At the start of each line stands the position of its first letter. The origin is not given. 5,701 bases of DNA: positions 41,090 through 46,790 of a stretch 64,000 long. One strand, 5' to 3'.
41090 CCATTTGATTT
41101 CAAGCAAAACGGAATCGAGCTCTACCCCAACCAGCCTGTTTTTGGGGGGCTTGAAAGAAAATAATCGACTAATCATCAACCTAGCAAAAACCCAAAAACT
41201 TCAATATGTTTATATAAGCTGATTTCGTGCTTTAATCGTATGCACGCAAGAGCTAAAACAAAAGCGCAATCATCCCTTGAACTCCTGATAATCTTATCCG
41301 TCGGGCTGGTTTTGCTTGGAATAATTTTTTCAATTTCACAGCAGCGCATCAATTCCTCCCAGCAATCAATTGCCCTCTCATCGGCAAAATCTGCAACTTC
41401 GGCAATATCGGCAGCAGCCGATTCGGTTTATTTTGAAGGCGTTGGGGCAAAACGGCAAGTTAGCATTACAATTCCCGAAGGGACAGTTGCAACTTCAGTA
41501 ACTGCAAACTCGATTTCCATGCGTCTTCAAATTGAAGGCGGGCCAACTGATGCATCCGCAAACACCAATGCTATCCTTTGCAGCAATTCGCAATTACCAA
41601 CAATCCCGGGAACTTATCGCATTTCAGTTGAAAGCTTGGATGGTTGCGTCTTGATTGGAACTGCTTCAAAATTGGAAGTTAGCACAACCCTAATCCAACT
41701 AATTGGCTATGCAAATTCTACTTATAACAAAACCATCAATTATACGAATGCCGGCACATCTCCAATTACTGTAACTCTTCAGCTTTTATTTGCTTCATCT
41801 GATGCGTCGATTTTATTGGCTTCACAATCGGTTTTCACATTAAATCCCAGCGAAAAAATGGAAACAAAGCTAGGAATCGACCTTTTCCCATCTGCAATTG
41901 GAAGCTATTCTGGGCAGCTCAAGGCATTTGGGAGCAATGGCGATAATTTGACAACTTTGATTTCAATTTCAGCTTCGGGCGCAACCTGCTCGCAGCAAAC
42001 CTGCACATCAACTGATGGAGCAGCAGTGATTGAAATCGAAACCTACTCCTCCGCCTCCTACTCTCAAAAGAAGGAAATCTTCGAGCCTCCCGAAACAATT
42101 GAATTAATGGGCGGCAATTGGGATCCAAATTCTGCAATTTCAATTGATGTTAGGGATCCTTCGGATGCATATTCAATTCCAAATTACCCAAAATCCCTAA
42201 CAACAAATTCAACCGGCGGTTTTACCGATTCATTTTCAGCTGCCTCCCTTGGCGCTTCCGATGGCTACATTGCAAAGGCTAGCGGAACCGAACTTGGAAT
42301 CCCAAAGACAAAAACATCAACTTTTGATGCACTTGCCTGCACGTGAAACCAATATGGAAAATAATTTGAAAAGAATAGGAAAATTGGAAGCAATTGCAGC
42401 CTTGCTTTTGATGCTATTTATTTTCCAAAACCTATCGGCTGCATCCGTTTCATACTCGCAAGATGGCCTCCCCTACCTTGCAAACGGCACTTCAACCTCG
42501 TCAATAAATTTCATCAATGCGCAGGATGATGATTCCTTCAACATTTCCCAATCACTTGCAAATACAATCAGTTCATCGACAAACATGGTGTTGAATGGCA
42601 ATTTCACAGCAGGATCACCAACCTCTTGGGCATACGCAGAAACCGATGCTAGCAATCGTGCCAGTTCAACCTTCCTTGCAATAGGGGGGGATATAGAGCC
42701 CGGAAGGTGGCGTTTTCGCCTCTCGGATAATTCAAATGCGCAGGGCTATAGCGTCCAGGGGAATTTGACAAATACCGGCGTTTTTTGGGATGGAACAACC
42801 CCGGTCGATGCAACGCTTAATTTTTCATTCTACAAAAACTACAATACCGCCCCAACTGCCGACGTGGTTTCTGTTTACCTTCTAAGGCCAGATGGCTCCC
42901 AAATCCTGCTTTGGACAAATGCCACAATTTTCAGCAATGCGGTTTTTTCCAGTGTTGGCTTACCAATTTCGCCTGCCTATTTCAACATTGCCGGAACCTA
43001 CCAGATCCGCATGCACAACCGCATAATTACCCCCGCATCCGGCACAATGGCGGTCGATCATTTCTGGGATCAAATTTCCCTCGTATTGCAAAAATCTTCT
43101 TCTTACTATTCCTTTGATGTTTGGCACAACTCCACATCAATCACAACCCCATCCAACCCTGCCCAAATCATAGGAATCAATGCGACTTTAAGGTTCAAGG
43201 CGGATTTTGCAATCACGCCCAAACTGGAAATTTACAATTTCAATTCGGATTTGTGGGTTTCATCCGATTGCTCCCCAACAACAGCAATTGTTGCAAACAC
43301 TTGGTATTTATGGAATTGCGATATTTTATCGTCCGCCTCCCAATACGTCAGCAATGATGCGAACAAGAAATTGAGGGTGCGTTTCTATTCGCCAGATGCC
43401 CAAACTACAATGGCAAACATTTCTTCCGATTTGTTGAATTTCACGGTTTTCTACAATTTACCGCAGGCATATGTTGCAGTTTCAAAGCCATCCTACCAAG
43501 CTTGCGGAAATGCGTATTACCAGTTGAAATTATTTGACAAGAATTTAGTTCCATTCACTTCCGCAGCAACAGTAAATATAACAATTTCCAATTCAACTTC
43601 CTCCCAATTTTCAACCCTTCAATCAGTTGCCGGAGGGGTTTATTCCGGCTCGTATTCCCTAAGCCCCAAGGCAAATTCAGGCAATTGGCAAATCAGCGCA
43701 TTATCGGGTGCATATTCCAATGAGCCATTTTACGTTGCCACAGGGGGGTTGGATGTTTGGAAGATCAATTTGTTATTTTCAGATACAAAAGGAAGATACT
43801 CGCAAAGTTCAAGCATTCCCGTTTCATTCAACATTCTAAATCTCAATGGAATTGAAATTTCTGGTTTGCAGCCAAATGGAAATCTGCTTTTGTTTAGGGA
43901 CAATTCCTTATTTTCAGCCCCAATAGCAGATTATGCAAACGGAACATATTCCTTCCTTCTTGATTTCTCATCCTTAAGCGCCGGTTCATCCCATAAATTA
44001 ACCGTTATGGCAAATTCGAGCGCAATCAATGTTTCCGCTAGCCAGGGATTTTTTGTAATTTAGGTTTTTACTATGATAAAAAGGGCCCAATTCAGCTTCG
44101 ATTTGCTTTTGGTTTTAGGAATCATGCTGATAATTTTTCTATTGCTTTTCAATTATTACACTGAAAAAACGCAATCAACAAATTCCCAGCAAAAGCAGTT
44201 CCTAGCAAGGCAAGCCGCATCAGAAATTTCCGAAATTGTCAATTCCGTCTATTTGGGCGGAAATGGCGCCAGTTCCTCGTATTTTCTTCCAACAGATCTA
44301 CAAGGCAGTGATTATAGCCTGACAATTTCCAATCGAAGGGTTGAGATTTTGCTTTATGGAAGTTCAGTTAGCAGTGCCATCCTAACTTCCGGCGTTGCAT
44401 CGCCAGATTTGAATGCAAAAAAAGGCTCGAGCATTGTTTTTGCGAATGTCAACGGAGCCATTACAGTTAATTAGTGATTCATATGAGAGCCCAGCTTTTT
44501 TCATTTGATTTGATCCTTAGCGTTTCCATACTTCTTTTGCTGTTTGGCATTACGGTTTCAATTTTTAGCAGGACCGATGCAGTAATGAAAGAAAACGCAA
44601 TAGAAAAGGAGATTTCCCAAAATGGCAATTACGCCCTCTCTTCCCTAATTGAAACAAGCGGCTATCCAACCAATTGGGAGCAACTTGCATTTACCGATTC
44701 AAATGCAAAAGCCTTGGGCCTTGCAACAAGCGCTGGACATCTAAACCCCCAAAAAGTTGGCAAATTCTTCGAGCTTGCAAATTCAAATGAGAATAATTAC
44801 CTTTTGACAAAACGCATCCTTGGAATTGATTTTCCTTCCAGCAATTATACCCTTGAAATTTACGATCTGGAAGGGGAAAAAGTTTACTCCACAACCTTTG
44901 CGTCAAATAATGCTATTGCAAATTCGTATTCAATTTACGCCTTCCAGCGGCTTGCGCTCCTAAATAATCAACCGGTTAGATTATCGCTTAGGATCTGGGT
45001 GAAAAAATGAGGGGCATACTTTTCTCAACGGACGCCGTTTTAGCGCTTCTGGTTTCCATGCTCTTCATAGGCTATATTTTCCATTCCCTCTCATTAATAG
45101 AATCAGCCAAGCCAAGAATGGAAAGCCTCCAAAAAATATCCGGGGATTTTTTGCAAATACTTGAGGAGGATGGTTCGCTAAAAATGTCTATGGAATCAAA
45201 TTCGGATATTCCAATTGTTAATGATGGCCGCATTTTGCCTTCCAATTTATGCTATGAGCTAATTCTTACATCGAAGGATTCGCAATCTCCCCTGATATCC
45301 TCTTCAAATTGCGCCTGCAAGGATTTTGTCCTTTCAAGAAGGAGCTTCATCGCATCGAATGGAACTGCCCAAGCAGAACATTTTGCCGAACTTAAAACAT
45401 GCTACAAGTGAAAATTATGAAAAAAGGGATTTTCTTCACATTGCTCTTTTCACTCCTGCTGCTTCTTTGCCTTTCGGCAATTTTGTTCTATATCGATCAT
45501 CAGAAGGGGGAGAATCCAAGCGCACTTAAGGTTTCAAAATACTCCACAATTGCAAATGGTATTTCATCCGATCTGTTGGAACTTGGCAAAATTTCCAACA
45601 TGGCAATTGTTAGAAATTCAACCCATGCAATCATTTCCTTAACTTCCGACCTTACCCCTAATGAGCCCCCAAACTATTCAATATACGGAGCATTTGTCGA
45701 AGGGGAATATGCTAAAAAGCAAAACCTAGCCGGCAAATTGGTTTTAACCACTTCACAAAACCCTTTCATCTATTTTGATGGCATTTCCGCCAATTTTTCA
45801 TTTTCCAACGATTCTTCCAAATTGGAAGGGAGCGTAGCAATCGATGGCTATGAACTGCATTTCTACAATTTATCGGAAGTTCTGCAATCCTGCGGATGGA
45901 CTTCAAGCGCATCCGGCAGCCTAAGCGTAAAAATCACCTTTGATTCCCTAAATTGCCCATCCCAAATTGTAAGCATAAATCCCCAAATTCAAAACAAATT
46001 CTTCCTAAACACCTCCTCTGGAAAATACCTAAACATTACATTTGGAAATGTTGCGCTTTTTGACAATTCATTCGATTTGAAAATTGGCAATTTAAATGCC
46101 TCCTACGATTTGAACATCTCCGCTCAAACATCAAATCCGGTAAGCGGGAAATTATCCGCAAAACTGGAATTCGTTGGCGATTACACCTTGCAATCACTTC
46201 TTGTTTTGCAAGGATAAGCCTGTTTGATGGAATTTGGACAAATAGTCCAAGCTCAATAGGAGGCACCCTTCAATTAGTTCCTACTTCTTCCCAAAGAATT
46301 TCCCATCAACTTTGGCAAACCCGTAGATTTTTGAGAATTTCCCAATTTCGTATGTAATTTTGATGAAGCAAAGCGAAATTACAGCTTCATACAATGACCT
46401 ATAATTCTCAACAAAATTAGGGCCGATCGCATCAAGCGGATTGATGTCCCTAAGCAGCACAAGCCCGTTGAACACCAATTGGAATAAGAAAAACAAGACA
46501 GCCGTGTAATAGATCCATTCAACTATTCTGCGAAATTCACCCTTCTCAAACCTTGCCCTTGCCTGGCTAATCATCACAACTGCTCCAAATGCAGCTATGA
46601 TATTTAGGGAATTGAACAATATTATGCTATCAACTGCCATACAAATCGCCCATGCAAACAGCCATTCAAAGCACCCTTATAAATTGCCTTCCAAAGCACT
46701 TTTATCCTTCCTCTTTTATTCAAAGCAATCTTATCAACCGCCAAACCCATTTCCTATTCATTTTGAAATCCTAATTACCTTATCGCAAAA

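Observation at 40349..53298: Hybrid pilus/archaellum-like assembly locus: KaiC(ArlH)-like ATPase, prepilin paralogues, PilB/ArlI ATPase, split platform protein, and a DUF361-type major pilin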

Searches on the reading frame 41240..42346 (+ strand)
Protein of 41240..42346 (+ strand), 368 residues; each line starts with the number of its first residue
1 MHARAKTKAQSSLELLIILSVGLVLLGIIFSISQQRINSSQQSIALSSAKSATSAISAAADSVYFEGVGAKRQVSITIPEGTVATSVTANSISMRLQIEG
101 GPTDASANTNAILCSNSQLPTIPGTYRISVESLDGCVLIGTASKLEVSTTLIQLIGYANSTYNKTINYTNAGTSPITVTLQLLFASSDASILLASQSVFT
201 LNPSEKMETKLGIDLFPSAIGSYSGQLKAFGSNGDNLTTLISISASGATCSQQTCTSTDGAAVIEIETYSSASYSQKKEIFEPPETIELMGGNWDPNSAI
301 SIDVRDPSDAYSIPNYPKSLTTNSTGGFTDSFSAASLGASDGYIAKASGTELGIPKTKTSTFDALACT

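Call 3: search_protein_families(library=pfam, max_evalue=0.01, proteins=[window:41240-42346:+])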
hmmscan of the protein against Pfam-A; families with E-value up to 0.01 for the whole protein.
window:41240-42346:+ (368 aa): 0 families

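Call 8: search_protein_families(library=ncbifam, max_evalue=0.01, proteins=[window:41240-42346:+])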
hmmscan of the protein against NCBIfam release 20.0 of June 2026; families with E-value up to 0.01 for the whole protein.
window:41240-42346:+ (368 aa): 0 families

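Call 42: search_protein_families(library=pfam, max_evalue=10, proteins=[window:41240-42346:+])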
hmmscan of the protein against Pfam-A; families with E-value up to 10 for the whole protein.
window:41240-42346:+ (368 aa): 1 family
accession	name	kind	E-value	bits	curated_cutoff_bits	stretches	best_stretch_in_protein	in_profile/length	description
PF18160.6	SLATT_5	-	6.8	6.4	29.5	1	1-43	22-63/192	SMODS and SLOG-associating 2TM effector domain family 5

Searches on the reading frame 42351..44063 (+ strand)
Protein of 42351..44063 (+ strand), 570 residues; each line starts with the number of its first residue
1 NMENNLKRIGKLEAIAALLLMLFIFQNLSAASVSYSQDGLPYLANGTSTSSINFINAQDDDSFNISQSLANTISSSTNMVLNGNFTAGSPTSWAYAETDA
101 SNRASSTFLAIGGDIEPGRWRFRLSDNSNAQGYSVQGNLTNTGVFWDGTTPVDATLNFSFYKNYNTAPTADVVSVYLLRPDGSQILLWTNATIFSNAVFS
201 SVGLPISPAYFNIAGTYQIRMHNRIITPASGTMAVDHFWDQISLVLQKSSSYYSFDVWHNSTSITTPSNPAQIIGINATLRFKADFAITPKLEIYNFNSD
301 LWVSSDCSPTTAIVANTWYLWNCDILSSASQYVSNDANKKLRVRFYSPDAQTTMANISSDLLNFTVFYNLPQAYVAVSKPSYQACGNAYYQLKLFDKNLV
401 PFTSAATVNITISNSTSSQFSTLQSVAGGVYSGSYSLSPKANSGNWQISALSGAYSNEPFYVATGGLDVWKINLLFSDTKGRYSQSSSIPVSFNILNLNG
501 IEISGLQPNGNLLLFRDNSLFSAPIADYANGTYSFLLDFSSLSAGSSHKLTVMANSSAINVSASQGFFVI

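Call 3: search_protein_families(library=pfam, max_evalue=0.01, proteins=[window:42351-44063:+])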
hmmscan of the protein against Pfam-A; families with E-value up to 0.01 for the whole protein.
window:42351-44063:+ (570 aa): 1 family
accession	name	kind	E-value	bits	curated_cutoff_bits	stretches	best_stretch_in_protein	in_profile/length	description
PF01835.25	MG2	-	2.5e-08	34.6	32.8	1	373-454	2-88/96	MG2 domain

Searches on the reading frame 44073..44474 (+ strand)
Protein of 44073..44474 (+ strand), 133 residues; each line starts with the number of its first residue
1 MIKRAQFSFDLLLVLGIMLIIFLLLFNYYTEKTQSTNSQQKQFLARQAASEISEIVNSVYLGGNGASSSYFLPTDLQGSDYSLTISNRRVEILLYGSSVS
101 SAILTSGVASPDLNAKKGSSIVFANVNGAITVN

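Call 3: search_protein_families(library=pfam, max_evalue=0.01, proteins=[window:44073-44474:+])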
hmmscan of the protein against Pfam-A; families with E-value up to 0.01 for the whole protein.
window:44073-44474:+ (133 aa): 1 family
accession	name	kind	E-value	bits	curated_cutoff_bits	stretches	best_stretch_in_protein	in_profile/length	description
PF05814.16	Ac76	-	0.0032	17.9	22.5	1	4-39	19-54/83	Orf76 (Ac76)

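Call 8: search_protein_families(library=ncbifam, max_evalue=0.01, proteins=[window:44073-44474:+])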
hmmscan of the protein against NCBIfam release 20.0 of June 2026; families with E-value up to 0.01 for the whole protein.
window:44073-44474:+ (133 aa): 0 families

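Call 42: search_protein_families(library=pfam, max_evalue=10, proteins=[window:44073-44474:+])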
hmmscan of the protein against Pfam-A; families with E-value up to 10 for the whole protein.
window:44073-44474:+ (133 aa): 4 families
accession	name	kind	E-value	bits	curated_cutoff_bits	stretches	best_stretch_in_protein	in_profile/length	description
PF05814.16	Ac76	-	0.0032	17.9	22.5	1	4-39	19-54/83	Orf76 (Ac76)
PF02950.22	Conotoxin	-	0.016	16.6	25.1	1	15-47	3-35/75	Conotoxin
PF18316.7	S-l_SbsC_C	-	0.023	15.6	26.6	1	75-128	16-71/86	S-layer protein SbsC C-terminal domain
PF23928.1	DUF7266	-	0.042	14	27.6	1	15-92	21-97/145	Family of unknown function (DUF7266)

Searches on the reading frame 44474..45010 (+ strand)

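Call 3: search_protein_families(library=pfam, max_evalue=0.01, proteins=[window:44474-45010:+])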
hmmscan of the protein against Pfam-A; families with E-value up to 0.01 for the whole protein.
window:44474-45010:+ (178 aa): 0 families

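Call 8: search_protein_families(library=ncbifam, max_evalue=0.01, proteins=[window:44474-45010:+])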
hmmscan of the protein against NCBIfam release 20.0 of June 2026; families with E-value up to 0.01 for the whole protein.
window:44474-45010:+ (178 aa): 0 families

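Call 42: search_protein_families(library=pfam, max_evalue=10, proteins=[window:44474-45010:+])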
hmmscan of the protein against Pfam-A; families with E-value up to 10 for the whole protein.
window:44474-45010:+ (178 aa): 2 families
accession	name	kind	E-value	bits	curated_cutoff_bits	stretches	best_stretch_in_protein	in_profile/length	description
PF23958.1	DUF7287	-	0.016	16.2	27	1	85-175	61-157/157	Family of unknown function (DUF7287)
PF11589.14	DUF3244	-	0.026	14.9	25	1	115-148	30-65/96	Domain of unknown function (DUF3244)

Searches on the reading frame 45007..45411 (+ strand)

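Call 3: search_protein_families(library=pfam, max_evalue=0.01, proteins=[window:45007-45411:+])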
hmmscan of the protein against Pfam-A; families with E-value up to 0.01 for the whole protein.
window:45007-45411:+ (134 aa): 0 families

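Call 8: search_protein_families(library=ncbifam, max_evalue=0.01, proteins=[window:45007-45411:+])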
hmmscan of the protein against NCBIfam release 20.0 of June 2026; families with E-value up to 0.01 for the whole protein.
window:45007-45411:+ (134 aa): 0 families

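Call 42: search_protein_families(library=pfam, max_evalue=10, proteins=[window:45007-45411:+])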
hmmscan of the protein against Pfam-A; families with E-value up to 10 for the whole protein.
window:45007-45411:+ (134 aa): 1 family
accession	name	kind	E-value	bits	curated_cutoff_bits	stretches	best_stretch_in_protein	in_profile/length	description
PF16492.10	Cadherin_C_2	-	0.11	13.6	31.5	1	15-95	12-80/85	Cadherin cytoplasmic C-terminal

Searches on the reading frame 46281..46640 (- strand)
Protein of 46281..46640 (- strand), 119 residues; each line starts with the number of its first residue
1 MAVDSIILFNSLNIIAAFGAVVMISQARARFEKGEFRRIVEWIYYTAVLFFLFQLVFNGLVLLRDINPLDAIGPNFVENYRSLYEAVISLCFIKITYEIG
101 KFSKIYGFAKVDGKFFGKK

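Call 4: search_protein_families(library=pfam, max_evalue=0.01, proteins=[window:46281-46640:-])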
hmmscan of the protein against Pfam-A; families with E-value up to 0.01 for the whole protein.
window:46281-46640:- (119 aa): 0 families

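Call 64: search_protein_families(library=pfam, max_evalue=1, proteins=[window:46281-46640:-])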
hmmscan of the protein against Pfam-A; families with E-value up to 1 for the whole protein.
window:46281-46640:- (119 aa): 1 family
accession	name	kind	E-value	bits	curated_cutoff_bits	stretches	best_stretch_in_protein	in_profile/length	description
PF17099.10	TrpP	-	0.054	13.7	27.2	1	5-57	41-94/169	Tryptophan transporter TrpP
